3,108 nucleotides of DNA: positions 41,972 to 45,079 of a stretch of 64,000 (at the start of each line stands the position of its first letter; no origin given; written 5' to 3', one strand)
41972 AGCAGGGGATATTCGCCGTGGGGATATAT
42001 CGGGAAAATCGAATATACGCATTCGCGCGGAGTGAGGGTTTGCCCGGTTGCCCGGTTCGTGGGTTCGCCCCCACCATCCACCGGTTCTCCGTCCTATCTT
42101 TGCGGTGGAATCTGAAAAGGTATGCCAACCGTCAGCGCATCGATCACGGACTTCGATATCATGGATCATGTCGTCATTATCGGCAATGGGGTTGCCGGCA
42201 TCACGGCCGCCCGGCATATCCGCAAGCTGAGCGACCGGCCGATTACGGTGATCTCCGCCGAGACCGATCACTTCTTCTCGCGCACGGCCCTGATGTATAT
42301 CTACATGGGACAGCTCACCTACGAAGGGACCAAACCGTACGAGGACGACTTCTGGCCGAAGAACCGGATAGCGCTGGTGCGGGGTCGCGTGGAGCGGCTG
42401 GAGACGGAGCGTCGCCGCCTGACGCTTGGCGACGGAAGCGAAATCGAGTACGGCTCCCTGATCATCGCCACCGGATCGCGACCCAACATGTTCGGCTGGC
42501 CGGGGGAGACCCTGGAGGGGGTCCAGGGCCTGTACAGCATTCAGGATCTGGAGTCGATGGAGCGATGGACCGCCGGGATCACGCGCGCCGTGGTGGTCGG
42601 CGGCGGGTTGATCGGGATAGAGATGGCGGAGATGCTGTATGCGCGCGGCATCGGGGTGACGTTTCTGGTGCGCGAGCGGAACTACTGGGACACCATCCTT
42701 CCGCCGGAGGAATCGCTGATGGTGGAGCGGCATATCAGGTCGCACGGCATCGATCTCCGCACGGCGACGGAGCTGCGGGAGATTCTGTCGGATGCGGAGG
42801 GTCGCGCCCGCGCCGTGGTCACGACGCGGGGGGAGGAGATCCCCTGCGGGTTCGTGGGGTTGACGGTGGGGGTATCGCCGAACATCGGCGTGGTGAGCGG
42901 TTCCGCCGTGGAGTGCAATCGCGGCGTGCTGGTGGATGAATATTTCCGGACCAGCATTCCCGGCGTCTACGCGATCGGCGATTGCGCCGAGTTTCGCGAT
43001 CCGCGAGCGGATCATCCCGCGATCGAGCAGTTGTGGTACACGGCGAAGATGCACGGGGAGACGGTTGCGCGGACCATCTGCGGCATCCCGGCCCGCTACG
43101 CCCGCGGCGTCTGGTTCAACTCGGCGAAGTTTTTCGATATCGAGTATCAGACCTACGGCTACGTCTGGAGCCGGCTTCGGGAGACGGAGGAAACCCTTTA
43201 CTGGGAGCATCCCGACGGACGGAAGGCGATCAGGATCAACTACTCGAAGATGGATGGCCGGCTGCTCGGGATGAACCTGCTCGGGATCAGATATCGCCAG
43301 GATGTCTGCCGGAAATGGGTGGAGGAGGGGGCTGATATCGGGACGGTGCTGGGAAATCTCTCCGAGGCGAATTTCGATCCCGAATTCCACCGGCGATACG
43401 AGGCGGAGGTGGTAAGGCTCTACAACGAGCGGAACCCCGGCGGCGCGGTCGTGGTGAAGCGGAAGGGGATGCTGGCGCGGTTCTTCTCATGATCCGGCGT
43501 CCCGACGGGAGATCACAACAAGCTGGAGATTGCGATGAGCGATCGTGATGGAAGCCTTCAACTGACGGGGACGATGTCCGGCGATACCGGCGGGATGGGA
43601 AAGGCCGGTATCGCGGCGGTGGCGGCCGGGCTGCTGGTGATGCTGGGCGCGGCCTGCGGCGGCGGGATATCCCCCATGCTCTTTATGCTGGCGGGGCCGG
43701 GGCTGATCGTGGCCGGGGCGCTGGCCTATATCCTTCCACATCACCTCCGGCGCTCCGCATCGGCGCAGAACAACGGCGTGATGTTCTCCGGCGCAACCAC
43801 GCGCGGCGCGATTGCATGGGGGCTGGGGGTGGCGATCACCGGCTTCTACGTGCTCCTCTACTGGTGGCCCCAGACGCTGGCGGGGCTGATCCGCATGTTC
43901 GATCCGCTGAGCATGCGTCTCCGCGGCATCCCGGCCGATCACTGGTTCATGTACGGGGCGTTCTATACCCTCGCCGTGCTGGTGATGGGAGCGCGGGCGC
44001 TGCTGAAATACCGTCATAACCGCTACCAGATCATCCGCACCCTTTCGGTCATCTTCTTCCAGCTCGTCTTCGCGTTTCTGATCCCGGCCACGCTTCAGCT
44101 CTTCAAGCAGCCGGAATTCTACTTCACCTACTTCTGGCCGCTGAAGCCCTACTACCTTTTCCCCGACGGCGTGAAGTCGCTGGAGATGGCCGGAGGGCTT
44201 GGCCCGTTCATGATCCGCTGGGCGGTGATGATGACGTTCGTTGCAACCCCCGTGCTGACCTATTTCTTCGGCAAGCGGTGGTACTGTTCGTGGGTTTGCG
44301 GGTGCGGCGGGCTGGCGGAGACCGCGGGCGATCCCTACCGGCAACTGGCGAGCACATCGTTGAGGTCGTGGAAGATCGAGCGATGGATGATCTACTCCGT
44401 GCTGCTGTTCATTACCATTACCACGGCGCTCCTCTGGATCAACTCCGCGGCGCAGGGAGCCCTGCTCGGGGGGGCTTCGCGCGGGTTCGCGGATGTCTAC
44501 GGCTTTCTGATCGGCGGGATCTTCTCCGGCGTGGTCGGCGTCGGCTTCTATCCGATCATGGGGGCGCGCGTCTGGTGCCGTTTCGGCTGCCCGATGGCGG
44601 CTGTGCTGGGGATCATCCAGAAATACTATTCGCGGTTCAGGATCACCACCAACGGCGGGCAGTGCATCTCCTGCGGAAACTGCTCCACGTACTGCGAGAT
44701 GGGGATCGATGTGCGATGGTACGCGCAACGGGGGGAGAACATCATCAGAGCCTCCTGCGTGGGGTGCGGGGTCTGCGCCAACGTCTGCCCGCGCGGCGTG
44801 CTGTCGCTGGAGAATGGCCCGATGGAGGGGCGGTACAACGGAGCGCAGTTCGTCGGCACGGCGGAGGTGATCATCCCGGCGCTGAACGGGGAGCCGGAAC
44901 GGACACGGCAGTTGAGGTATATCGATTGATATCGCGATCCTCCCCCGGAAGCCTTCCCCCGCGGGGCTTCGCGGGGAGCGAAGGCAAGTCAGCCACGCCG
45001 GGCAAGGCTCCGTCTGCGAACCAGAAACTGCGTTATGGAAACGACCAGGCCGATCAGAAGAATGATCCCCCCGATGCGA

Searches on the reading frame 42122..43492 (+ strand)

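Call 4: search_protein_families(library=pfam, proteins=[window:42122-43492:+], max_evalue=0.01)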
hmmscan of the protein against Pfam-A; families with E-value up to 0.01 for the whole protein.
window:42122-43492:+ (456 aa): 11 families
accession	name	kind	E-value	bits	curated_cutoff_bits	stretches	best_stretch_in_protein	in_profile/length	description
PF07992.20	Pyr_redox_2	-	1.3e-50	173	26.1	1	16-312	2-291/291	Pyridine nucleotide-disulphide oxidoreductase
PF00070.33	Pyr_redox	-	2.9e-16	60.2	22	1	155-235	1-80/82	Pyridine nucleotide-disulphide oxidoreductase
PF13738.12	Pyr_redox_3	-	6.8e-09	35.8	30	1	107-286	122-305/305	Pyridine nucleotide-disulphide oxidoreductase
PF01266.30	DAO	-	1.1e-05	25.6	27.9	0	16-47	1-31/353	FAD dependent oxidoreductase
PF13454.12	NAD_binding_9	-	7.4e-05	23.2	21.8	0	18-52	1-36/155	FAD-NAD(P)-binding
PF01134.28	GIDA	-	0.001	18.6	22.1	0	17-36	2-21/391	Glucose inhibited division protein A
PF00890.30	FAD_binding_2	-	0.0012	18.5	20.4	0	16-49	1-33/414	FAD binding domain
PF01262.27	AlaDh_PNT_C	-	0.0027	17.6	23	0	16-37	30-51/214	Alanine dehydrogenase/PNT, C-terminal domain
PF13241.12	NAD_binding_7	-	0.0055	17.7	22.1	0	16-68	9-51/104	Putative NAD(P)-binding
PF13450.12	NAD_binding_8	-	0.0056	17.4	21.9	0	19-46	1-27/68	NAD(P)-binding Rossmann-like domain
PF01494.25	FAD_binding_3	-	0.0071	16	22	0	154-186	2-34/349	FAD binding domain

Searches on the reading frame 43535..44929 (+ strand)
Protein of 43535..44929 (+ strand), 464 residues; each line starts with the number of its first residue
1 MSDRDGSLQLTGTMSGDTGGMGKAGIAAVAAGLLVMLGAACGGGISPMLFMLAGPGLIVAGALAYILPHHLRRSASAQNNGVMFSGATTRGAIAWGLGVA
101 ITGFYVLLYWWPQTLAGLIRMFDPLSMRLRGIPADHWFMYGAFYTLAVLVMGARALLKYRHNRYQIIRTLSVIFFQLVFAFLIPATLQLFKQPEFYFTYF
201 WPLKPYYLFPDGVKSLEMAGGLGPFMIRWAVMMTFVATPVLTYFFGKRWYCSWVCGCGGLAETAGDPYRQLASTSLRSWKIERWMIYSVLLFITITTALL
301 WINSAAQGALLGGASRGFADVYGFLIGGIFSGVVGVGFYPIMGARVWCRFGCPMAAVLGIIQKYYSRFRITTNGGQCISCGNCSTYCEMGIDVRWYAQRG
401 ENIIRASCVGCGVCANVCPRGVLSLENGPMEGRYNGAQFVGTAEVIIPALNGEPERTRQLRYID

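Call 4: search_protein_families(library=pfam, proteins=[window:43535-44929:+], max_evalue=0.01)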
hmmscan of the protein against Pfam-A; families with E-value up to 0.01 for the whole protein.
window:43535-44929:+ (464 aa): 11 families
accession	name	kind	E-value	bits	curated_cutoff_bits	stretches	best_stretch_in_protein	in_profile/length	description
PF14697.11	Fer4_21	-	7.2e-08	32.9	35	1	375-419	6-52/59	4Fe-4S dicluster domain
PF13187.11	Fer4_9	-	3.7e-07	30.5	27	2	376-422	1-51/52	4Fe-4S dicluster domain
PF12801.12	Fer4_5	-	4.7e-07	30.1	22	1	231-267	4-40/48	4Fe-4S binding domain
PF12837.12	Fer4_6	-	2e-06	27.9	25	1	404-423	5-24/24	4Fe-4S binding domain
PF12838.12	Fer4_7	-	2.1e-06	28.5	27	1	376-422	1-52/52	4Fe-4S dicluster domain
PF00037.32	Fer4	-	1.8e-05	24.8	21.1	1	403-423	3-23/24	4Fe-4S binding domain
PF13237.11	Fer4_10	-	1.9e-05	25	25.5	1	372-419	4-53/53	4Fe-4S dicluster domain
PF13183.11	Fer4_8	-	3.5e-05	24.7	27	0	407-422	4-17/68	4Fe-4S dicluster domain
PF13534.11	Fer4_17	-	0.00043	21.2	22.2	0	406-422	44-60/61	4Fe-4S dicluster domain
PF13484.11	Fer4_16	-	0.0016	19.6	30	1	408-427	2-21/66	4Fe-4S double cluster binding domain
PF13746.11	Fer4_18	-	0.0065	17.1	27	0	371-394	55-78/114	4Fe-4S dicluster domain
